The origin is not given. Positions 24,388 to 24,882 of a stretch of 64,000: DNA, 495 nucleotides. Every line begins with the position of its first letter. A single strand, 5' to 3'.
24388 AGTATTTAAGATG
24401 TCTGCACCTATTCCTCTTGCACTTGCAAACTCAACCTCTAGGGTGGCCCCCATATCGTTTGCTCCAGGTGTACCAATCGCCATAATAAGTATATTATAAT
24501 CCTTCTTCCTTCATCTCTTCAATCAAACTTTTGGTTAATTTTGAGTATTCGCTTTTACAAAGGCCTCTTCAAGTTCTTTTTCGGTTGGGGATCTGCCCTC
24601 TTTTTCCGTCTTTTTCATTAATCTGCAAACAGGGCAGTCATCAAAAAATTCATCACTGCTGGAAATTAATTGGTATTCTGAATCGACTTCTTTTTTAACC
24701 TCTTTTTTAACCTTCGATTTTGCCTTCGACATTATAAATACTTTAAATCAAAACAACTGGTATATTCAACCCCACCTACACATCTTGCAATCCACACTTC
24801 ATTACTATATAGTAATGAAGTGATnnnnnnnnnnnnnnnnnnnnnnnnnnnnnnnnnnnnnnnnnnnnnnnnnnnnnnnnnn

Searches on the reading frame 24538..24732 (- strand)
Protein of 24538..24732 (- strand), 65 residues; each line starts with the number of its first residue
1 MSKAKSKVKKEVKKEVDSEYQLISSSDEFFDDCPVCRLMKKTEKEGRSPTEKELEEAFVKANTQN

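Call 7: search_protein_families(library=pfam, proteins=[window:24538-24732:-], max_evalue=0.1)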
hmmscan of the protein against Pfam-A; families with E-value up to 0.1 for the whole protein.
window:24538-24732:- (65 aa): 0 families

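Call 8: search_protein_families(library=ncbifam, proteins=[window:24538-24732:-], max_evalue=0.1)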
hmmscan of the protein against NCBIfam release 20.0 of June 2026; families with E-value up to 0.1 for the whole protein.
window:24538-24732:- (65 aa): 0 families
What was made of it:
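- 24535..24732 (-): 65-aa ORF, divergent from the regulator. It is a candidate co-regulated gene and heads a run of minus-strand ORFs. No Pfam or NCBIfam match (calls 7, 8).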
